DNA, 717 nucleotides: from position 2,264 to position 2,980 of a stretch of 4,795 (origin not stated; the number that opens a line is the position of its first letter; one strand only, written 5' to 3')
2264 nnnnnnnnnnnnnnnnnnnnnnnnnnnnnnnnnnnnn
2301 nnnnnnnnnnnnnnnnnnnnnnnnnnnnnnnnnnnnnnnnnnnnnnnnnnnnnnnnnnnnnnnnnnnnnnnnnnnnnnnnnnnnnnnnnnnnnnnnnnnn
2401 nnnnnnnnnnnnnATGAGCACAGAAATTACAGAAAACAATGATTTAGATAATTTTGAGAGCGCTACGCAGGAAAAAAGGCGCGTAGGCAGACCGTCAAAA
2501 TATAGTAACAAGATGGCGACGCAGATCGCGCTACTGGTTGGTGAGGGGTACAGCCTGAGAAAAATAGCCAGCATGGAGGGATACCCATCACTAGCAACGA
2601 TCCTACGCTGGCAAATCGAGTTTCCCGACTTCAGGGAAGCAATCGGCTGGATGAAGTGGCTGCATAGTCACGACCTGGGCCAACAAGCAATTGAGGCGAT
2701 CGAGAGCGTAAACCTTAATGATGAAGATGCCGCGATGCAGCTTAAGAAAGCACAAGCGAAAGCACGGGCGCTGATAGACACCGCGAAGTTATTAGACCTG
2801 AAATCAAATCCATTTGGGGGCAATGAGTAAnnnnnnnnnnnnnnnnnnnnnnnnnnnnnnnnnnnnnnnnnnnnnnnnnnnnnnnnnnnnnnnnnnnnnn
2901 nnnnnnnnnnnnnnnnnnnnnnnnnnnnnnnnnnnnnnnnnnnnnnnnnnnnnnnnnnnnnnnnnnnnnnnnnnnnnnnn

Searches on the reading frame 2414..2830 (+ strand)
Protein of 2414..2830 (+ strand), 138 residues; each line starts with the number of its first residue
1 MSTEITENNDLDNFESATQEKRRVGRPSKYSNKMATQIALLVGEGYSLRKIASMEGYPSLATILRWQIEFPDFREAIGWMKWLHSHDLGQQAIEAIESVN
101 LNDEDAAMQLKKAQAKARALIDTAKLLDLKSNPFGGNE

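Call 8: search_protein_families(library=pfam, max_evalue=0.01, proteins=[window:2414-2830:+])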
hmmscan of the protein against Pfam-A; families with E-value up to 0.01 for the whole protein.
window:2414-2830:+ (138 aa): 2 families
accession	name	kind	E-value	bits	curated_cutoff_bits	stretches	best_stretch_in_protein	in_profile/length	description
PF20901.3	Sf6_terminase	-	8.6e-08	32.6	27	1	30-125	1-88/106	Bacteriophage Sf6, terminase small subunit-like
PF02796.21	HTH_7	-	0.002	18.6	23.8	1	25-52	1-28/45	Helix-turn-helix domain of resolvase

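Call 9: search_protein_families(library=phrogs, max_evalue=0.01, proteins=[window:2414-2830:+])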
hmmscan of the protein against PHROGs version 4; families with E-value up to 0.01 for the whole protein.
window:2414-2830:+ (138 aa): 2 families
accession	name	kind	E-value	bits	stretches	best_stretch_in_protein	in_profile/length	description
phrog_1482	-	head and packaging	8.1e-12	46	1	18-77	3-62/147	terminase small subunit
phrog_309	-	head and packaging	4.1e-05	24.7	1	14-77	122-187/319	terminase small subunit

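Call 12: find_homologous_proteins(query=window:2414-2830:+)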
Query window:2414-2830:+ (138 aa): 34 proteins with E <= 0.001 among 45 candidates.
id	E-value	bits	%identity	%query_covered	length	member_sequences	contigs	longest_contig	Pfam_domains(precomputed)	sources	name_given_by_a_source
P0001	6.0e-82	290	96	100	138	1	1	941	PF20901.4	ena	-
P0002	1.7e-81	288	96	100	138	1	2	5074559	PF20901.4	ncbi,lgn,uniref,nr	ncbi:hypothetical protein FAU79_RS01480 [Escherichia coli]|uniref:terminase small subunit-like prote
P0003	8.1e-81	286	96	100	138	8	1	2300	PF20901.4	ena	-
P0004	2.9e-79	281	95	99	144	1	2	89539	PF20901.4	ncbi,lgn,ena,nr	ncbi:hypothetical protein RMT14_003799 [Escherichia coli]|nr:hypothetical protein [Escherichia coli]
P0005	5.4e-77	274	90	100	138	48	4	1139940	PF20901.4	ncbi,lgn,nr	ncbi:hypothetical protein G3W01_11000 [Escherichia coli]|nr:hypothetical protein [Escherichia coli] 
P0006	7.0e-76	270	90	100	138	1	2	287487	PF20901.4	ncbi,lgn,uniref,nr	ncbi:hypothetical protein [Escherichia coli]|uniref:terminase small subunit-like protein n=1 Tax=Esc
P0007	1.0e-75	270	90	100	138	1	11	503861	PF20901.4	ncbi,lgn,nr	ncbi:hypothetical protein IZK70_RS08330 [Escherichia coli]|nr:hypothetical protein [Escherichia coli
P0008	1.3e-75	269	90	100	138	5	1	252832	PF20901.4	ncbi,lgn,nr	ncbi:hypothetical protein DNH26_000654 [Escherichia coli]|nr:hypothetical protein [Escherichia coli]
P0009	1.8e-75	269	90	100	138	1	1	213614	PF20901.4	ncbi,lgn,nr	ncbi:hypothetical protein MNU59_001332 [Escherichia coli]|nr:hypothetical protein [Escherichia coli]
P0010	3.6e-75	268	90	99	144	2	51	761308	PF20901.4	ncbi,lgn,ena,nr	ncbi:hypothetical protein GUC31_11285 [Escherichia coli]|nr:hypothetical protein [Escherichia coli] 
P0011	4.9e-75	267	89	100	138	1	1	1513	PF20901.4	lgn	-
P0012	5.0e-75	267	90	99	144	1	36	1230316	PF20901.4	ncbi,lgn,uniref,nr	ncbi:hypothetical protein ABJ684_001241 [Escherichia coli]|uniref:terminase small subunit-like prote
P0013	1.4e-74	266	89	100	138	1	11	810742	PF20901.4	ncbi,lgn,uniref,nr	ncbi:hypothetical protein V3G25_001420 [Escherichia coli]|uniref:terminase small subunit-like protei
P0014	1.8e-74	266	89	99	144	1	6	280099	PF20901.4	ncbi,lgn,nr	ncbi:hypothetical protein QYX98_001701 [Escherichia coli]|nr:hypothetical protein [Escherichia coli]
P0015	2.1e-74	265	90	99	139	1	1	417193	PF20901.4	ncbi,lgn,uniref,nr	ncbi:hypothetical protein [Escherichia coli]|uniref:terminase small subunit-like protein n=1 Tax=Esc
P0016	4.9e-74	264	89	99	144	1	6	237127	PF20901.4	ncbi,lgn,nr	ncbi:TPA: hypothetical protein HIA13_003036 [Escherichia coli]|nr:hypothetical protein [Escherichia 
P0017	5.0e-74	264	88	100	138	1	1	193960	PF20901.4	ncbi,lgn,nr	ncbi:hypothetical protein J9490_000381 [Escherichia coli]|nr:hypothetical protein [Escherichia coli]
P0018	3.5e-73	261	88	100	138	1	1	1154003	PF20901.4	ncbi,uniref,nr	ncbi:hypothetical protein [Escherichia coli]|uniref:terminase small subunit-like protein n=1 Tax=Esc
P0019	1.0e-71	257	86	99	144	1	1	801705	PF20901.4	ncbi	ncbi:hypothetical protein ACVW5Z_000664 [Escherichia coli]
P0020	1.3e-60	221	99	76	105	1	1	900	PF20901.4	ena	-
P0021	1.2e-58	214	74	100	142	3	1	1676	PF20901.4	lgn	-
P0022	4.0e-58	213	71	100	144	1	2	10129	PF20901.4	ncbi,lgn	ncbi:TPA: hypothetical protein ACPVJI_004576 [Escherichia coli]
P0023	1.4e-57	211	70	100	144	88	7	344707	PF20901.4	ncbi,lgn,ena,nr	ncbi:TPA: hypothetical protein OT103_000581 [Escherichia coli]|nr:hypothetical protein [Escherichia 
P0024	2.9e-57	210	70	100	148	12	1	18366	PF20901.4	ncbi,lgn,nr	ncbi:hypothetical protein JE836_003775 [Escherichia coli]|nr:hypothetical protein [Escherichia coli]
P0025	3.6e-57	210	70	100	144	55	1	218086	PF20901.4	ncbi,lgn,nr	ncbi:hypothetical protein RE819_000494 [Escherichia coli]|nr:hypothetical protein [Escherichia coli]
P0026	4.1e-56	206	69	100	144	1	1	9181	PF20901.4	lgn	-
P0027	1.1e-55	205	69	100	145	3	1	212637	PF20901.4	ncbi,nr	ncbi:TPA: hypothetical protein KNG82_002192 [Escherichia coli]|nr:hypothetical protein [Escherichia 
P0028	1.4e-55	205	68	100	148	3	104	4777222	PF20901.4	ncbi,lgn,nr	ncbi:hypothetical protein HVV71_06535 [Escherichia coli]|nr:hypothetical protein [Escherichia coli] 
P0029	3.4e-55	203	67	100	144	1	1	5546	PF20901.4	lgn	-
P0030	5.1e-55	203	67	100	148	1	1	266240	PF20901.4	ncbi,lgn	ncbi:hypothetical protein ACRB8Q_001335 [Escherichia coli]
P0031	5.7e-55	203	67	100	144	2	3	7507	PF20901.4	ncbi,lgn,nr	ncbi:TPA: hypothetical protein NUW72_004266 [Escherichia coli]|nr:hypothetical protein [Escherichia 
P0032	2.0e-54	201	68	100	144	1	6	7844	PF20901.4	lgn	-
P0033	2.5e-42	162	77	70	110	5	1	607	PF20901.4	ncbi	-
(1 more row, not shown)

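Call 26: find_related_loci(query=A1, collection=genome_contigs, flank=4000)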
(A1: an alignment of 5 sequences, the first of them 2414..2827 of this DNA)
Query A1 (138 aa) in genome_contigs; peptide patterns used: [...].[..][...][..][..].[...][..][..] (x = any residue, [..] = any of these).
13 stretches matched a pattern, but none encodes a relative of the query by tblastn (E <= 1e-3).

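Call 29: find_related_loci(query=A1, collection=viral_contigs, flank=5000)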
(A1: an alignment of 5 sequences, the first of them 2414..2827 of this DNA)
Query A1 (138 aa) in viral_contigs; peptide patterns used: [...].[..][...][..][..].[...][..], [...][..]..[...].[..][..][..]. (x = any residue, [..] = any of these).
56 stretches matched a pattern, but none encodes a relative of the query by tblastn (E <= 1e-3).

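Call 30: find_encoding_contigs(protein=P0021, flank=3000, max_places=4)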
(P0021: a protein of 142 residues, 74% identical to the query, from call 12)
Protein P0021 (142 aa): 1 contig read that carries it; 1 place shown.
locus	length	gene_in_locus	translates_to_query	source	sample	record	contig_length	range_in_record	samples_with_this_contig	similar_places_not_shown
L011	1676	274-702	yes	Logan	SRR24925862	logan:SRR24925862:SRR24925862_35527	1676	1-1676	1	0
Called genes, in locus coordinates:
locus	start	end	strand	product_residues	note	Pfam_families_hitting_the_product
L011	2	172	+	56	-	?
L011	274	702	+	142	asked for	PF20901:Sf6_terminase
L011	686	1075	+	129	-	-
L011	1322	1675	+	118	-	?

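Call 31: find_encoding_contigs(protein=P0022, flank=3000, max_places=4)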
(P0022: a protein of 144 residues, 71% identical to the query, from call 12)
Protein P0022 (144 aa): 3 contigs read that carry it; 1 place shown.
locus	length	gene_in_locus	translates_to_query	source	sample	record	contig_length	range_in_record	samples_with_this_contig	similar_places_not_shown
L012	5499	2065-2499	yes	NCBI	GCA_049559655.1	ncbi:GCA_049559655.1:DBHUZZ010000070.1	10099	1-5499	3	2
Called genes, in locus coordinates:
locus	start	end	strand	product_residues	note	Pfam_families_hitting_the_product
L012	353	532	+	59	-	PF12728:HTH_17, PF13411:MerR_1 (weak)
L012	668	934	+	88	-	-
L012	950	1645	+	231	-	-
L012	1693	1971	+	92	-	-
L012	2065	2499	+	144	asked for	PF20901:Sf6_terminase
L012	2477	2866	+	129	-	-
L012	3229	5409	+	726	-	-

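Call 32: find_encoding_contigs(protein=P0028, flank=3000, max_places=6)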
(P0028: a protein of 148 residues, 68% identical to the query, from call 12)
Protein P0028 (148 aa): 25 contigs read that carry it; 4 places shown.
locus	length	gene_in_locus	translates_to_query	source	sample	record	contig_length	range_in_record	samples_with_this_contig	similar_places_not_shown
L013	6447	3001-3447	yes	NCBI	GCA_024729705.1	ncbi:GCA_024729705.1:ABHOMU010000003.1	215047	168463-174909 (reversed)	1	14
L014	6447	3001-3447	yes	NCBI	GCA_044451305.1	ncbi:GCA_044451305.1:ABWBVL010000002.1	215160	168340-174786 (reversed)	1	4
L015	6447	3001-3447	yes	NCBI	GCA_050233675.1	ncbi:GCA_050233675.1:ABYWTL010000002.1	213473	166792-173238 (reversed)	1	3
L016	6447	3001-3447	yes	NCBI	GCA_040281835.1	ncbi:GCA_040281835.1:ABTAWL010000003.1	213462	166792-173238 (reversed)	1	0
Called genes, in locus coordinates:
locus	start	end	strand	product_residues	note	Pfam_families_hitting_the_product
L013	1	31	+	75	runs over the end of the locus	PF08279:HTH_11 (weak)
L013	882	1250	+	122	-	-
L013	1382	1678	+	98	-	PF12728:HTH_17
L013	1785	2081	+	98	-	-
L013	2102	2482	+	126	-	-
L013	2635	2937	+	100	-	-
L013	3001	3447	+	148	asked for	PF20901:Sf6_terminase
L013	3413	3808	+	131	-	-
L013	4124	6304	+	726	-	-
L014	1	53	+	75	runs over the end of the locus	PF08279:HTH_11 (weak)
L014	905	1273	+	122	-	-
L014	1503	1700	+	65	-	PF12728:HTH_17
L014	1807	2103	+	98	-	-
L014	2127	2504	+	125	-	-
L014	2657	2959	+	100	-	-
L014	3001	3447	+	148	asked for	PF20901:Sf6_terminase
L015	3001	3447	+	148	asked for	PF20901:Sf6_terminase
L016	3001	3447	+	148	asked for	PF20901:Sf6_terminase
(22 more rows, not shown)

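Call 34: find_homologous_proteins(query=A1, max_evalue=0.00001)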
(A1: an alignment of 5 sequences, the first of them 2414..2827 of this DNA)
Query A1 (5 sequences) (138 aa, profile of the alignment): 94 proteins with E <= 0.00001 among 3887 candidates.
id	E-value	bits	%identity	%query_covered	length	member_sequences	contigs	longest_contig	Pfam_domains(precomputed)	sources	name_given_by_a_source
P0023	9.5e-65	235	70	100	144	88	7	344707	PF20901.4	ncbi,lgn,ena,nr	ncbi:TPA: hypothetical protein OT103_000581 [Escherichia coli]|nr:hypothetical protein [Escherichia 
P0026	2.0e-64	234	69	100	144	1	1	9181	PF20901.4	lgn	-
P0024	3.0e-64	233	70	100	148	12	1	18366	PF20901.4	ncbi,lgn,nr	ncbi:hypothetical protein JE836_003775 [Escherichia coli]|nr:hypothetical protein [Escherichia coli]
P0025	1.1e-63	231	70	100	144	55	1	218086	PF20901.4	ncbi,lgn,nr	ncbi:hypothetical protein RE819_000494 [Escherichia coli]|nr:hypothetical protein [Escherichia coli]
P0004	1.4e-63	231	95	99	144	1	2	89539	PF20901.4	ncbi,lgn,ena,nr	ncbi:hypothetical protein RMT14_003799 [Escherichia coli]|nr:hypothetical protein [Escherichia coli]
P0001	2.6e-63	230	96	100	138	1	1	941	PF20901.4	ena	-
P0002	2.9e-63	230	96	100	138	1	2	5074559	PF20901.4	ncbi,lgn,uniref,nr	ncbi:hypothetical protein FAU79_RS01480 [Escherichia coli]|uniref:terminase small subunit-like prote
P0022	5.0e-63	229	71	100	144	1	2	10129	PF20901.4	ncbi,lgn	ncbi:TPA: hypothetical protein ACPVJI_004576 [Escherichia coli]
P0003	1.2e-62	228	96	100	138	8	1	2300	PF20901.4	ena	-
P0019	1.3e-62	228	86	99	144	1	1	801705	PF20901.4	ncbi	ncbi:hypothetical protein ACVW5Z_000664 [Escherichia coli]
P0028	2.0e-62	227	68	100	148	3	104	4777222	PF20901.4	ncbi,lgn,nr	ncbi:hypothetical protein HVV71_06535 [Escherichia coli]|nr:hypothetical protein [Escherichia coli] 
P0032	2.4e-62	227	68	100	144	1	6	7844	PF20901.4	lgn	-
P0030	2.8e-62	227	67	100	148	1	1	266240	PF20901.4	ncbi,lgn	ncbi:hypothetical protein ACRB8Q_001335 [Escherichia coli]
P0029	3.1e-62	226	67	100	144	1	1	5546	PF20901.4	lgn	-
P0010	3.9e-62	226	90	99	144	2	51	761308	PF20901.4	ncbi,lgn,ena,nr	ncbi:hypothetical protein GUC31_11285 [Escherichia coli]|nr:hypothetical protein [Escherichia coli] 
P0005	5.1e-62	226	90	100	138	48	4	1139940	PF20901.4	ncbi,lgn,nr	ncbi:hypothetical protein G3W01_11000 [Escherichia coli]|nr:hypothetical protein [Escherichia coli] 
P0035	5.8e-62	226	35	82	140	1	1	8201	PF20901.4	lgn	-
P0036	6.0e-62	226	35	82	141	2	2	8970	PF20901.4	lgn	-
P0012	6.7e-62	225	90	99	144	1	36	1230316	PF20901.4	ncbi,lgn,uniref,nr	ncbi:hypothetical protein ABJ684_001241 [Escherichia coli]|uniref:terminase small subunit-like prote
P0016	9.6e-62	225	89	99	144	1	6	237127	PF20901.4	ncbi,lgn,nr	ncbi:TPA: hypothetical protein HIA13_003036 [Escherichia coli]|nr:hypothetical protein [Escherichia 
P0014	9.9e-62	225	89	99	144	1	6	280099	PF20901.4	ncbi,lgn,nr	ncbi:hypothetical protein QYX98_001701 [Escherichia coli]|nr:hypothetical protein [Escherichia coli]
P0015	1.2e-61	225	90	99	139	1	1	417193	PF20901.4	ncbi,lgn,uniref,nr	ncbi:hypothetical protein [Escherichia coli]|uniref:terminase small subunit-like protein n=1 Tax=Esc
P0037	2.3e-61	224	37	79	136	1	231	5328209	PF20901.4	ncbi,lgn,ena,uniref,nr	ncbi:MAG: hypothetical protein SOX42_10855 [Escherichia coli]|uniref:terminase small subunit-like pr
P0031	3.7e-61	223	67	100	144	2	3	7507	PF20901.4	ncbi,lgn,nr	ncbi:TPA: hypothetical protein NUW72_004266 [Escherichia coli]|nr:hypothetical protein [Escherichia 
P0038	4.0e-61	223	37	79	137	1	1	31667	PF20901.4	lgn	-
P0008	4.3e-61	223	90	100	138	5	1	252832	PF20901.4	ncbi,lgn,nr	ncbi:hypothetical protein DNH26_000654 [Escherichia coli]|nr:hypothetical protein [Escherichia coli]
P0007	4.6e-61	223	90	100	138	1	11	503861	PF20901.4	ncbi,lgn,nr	ncbi:hypothetical protein IZK70_RS08330 [Escherichia coli]|nr:hypothetical protein [Escherichia coli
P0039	5.7e-61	222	37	79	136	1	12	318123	PF20901.4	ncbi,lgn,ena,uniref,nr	ncbi:hypothetical protein E9M31_000347 [Escherichia coli]|uniref:terminase small subunit-like protei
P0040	7.3e-61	222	34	79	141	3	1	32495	PF20901.4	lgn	-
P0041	7.3e-61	222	37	79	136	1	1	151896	PF20901.4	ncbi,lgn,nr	ncbi:hypothetical protein E2927_10060 [Escherichia coli]|nr:hypothetical protein [Escherichia coli]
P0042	1.0e-60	221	37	79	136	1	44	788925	PF20901.4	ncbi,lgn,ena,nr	ncbi:hypothetical protein ACLHFR_001693 [Escherichia coli]|nr:hypothetical protein [Escherichia coli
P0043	1.1e-60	221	37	79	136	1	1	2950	PF20901.4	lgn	-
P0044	1.4e-60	221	37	79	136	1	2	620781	PF20901.4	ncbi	ncbi:hypothetical protein ACVW8S_000151 [Escherichia coli]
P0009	1.7e-60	221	90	100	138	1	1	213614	PF20901.4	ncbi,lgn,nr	ncbi:hypothetical protein MNU59_001332 [Escherichia coli]|nr:hypothetical protein [Escherichia coli]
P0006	1.8e-60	221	90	100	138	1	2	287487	PF20901.4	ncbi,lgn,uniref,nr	ncbi:hypothetical protein [Escherichia coli]|uniref:terminase small subunit-like protein n=1 Tax=Esc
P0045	1.9e-60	221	36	79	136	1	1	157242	PF20901.4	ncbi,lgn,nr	ncbi:TPA: hypothetical protein N2420_002722 [Escherichia coli]|nr:hypothetical protein [Escherichia 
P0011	2.6e-60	220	89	100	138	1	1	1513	PF20901.4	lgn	-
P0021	2.8e-60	220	74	100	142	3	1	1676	PF20901.4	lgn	-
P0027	3.0e-60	220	69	100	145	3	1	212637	PF20901.4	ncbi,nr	ncbi:TPA: hypothetical protein KNG82_002192 [Escherichia coli]|nr:hypothetical protein [Escherichia 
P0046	3.2e-60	220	38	79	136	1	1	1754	PF20901.4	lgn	-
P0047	3.5e-60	220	37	79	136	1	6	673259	PF20901.4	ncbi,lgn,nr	ncbi:hypothetical protein ACIR4O_000137 [Escherichia coli]|nr:hypothetical protein [Escherichia coli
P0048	3.9e-60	220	37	79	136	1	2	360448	PF20901.4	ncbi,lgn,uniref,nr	ncbi:hypothetical protein RBH66_04520 [Escherichia coli]|uniref:terminase small subunit-like protein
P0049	4.5e-60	219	33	91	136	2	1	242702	PF20901.4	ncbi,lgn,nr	ncbi:hypothetical protein N1D65_000194 [Escherichia coli]|nr:hypothetical protein [Escherichia coli]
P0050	7.9e-60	219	38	79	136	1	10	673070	PF20901.4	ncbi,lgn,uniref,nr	ncbi:hypothetical protein K3H00_001977 [Escherichia coli]|uniref:terminase small subunit-like protei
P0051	1.2e-59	218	37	79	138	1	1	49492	PF20901.4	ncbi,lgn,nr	ncbi:TPA: hypothetical protein KL706_003530 [Escherichia coli]|nr:hypothetical protein [Escherichia 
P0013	1.5e-59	218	89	100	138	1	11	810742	PF20901.4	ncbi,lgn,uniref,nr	ncbi:hypothetical protein V3G25_001420 [Escherichia coli]|uniref:terminase small subunit-like protei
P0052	2.4e-59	217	34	91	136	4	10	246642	PF20901.4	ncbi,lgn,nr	ncbi:hypothetical protein D6C44_002737 [Escherichia coli]|nr:hypothetical protein [Escherichia coli]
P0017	4.5e-59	216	88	100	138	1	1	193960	PF20901.4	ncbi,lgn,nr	ncbi:hypothetical protein J9490_000381 [Escherichia coli]|nr:hypothetical protein [Escherichia coli]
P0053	5.6e-59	216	36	79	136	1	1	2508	PF20901.4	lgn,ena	-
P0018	6.4e-59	216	88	100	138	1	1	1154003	PF20901.4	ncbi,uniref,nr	ncbi:hypothetical protein [Escherichia coli]|uniref:terminase small subunit-like protein n=1 Tax=Esc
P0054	6.5e-59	216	37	79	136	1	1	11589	PF20901.4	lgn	-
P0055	6.7e-59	216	34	79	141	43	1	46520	PF20901.4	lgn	-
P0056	4.2e-57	210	33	91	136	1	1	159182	PF20901.4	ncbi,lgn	ncbi:TPA: hypothetical protein ACPUU8_003501 [Escherichia coli]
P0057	2.1e-56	208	37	96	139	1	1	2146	PF20901.4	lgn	-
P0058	3.3e-56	207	53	82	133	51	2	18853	PF20901.4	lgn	-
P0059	2.7e-55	204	32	79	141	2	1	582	PF20901.4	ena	-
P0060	4.5e-55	203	34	82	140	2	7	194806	PF20901.4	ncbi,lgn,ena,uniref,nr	ncbi:hypothetical protein N7V59_002711 [Escherichia coli]|uniref:terminase small subunit-like protei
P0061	7.5e-55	203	39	79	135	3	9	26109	PF20901.4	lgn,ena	-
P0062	1.0e-54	202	35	82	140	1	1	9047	PF20901.4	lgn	-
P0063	1.2e-54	202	38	90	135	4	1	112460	PF20901.4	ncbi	ncbi:hypothetical protein ACSTVG_001710 [Escherichia coli]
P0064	3.0e-54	201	49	100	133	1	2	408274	PF20901.4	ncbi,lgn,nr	ncbi:hypothetical protein BM716_000237 [Escherichia coli]|nr:hypothetical protein [Escherichia coli]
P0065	9.2e-54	199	48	100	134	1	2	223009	PF20901.4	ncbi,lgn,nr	ncbi:hypothetical protein C2C55_000076 [Escherichia coli]|nr:hypothetical protein [Escherichia coli]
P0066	9.6e-54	199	54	80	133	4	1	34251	PF20901.4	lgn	-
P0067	2.4e-53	198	40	90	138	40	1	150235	PF20901.4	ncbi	-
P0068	8.6e-53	196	39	79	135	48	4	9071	PF20901.4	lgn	-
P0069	1.7e-52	195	40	80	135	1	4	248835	PF20901.4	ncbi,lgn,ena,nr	ncbi:TPA: hypothetical protein JK693_000617 [Escherichia coli]|nr:hypothetical protein [Escherichia 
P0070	1.7e-52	195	54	80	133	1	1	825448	PF20901.4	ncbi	ncbi:hypothetical protein ACWATH_000653 [Escherichia coli]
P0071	2.2e-52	194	36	91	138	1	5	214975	PF20901.4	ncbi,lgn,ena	ncbi:hypothetical protein ACPZB3_002240 [Escherichia coli]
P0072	2.4e-52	194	51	100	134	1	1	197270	PF20901.4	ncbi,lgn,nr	ncbi:TPA: hypothetical protein JS257_002152 [Escherichia coli]|nr:hypothetical protein [Escherichia 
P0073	4.6e-52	193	48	96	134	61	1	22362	PF20901.4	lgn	-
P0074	6.1e-52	193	47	96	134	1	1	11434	PF20901.4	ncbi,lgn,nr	ncbi:TPA: hypothetical protein NPY76_004679 [Escherichia coli]|nr:hypothetical protein [Escherichia 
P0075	8.4e-52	193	42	59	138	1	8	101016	PF20901.4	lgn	-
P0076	1.1e-51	192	36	79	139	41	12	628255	PF20901.4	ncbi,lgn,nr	ncbi:hypothetical protein LUT86_002319 [Escherichia coli]|nr:hypothetical protein [Escherichia coli]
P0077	1.6e-50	188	32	80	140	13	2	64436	PF20901.4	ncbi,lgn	ncbi:hypothetical protein ACQYJA_003686 [Escherichia coli]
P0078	1.4e-49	185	34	82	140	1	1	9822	PF20901.4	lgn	-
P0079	2.7e-49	185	38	79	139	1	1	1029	PF20901.4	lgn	-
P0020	5.8e-49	183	99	76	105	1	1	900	PF20901.4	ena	-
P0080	4.1e-48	181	35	80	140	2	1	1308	PF20901.4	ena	-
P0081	6.8e-48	180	36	96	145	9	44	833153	PF20901.4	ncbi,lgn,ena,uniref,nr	ncbi:hypothetical protein ACXZEC_000154 [Escherichia coli]|uniref:terminase small subunit-like prote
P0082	7.9e-48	180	34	79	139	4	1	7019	PF20901.4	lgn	-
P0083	2.8e-47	178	52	84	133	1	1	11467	PF20901.4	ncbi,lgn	ncbi:hypothetical protein ACOSTF_004654 [Escherichia coli]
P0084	1.6e-46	176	35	79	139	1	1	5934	PF20901.4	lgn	-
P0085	2.5e-46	175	30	82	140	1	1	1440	PF20901.4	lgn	-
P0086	9.7e-46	173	38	84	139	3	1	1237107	PF20901.4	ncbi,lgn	ncbi:hypothetical protein ACI5EL_001067 [Escherichia coli]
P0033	1.0e-44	170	77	70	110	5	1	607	PF20901.4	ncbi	-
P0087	1.4e-43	166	39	86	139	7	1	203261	PF20901.4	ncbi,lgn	ncbi:hypothetical protein ACG710_001070 [Escherichia coli]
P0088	4.4e-35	138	39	55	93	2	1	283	PF20901.4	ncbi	ncbi:hypothetical protein ACMV5U_12160, partial [Staphylococcus epidermidis]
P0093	2.3e-12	65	33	36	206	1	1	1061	PF20901.4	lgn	-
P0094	3.0e-9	55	41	37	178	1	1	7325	PF20901.4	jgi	jgi:hypothetical protein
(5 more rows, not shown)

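Call 35: find_encoding_contigs(protein=P0064, flank=2500, max_places=4)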
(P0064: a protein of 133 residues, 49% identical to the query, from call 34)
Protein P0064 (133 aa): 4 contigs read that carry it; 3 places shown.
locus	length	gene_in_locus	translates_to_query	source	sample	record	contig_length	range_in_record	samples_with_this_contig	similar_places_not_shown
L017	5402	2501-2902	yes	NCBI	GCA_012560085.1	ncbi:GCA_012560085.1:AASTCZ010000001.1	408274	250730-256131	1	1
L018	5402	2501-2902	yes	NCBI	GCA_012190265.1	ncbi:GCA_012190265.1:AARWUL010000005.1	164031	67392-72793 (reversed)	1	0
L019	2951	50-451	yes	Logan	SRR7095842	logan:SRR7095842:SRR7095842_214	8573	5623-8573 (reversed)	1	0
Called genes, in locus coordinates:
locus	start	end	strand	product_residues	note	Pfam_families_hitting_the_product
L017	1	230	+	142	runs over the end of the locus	-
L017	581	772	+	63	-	PF12728:HTH_17 (weak)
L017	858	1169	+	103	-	-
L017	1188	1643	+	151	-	-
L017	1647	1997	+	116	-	-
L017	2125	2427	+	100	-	-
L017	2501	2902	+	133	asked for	PF20901:Sf6_terminase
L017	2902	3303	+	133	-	-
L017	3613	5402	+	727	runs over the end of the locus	-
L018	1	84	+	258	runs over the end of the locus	-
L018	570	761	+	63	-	PF12728:HTH_17 (weak)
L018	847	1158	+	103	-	-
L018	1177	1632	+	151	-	-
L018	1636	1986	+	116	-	-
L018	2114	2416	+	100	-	-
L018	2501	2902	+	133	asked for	PF20901:Sf6_terminase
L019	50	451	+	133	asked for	PF20901:Sf6_terminase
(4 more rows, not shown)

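Call 36: find_encoding_contigs(protein=P0072, flank=2500, max_places=4)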
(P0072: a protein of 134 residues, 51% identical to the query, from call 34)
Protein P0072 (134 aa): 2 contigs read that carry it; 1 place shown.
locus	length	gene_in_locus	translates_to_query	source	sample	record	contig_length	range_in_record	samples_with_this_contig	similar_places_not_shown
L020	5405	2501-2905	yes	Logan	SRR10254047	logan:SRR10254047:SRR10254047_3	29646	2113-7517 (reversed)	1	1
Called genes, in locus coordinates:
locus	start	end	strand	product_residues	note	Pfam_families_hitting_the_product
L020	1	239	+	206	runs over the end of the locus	-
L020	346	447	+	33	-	-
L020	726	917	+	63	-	PF12728:HTH_17 (weak)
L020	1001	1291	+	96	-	-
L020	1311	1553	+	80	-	PF15104:CFAP141 (faint)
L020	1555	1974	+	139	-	-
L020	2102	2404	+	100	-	-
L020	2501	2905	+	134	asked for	PF20901:Sf6_terminase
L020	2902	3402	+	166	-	-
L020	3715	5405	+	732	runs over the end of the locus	PF20155:TMP_3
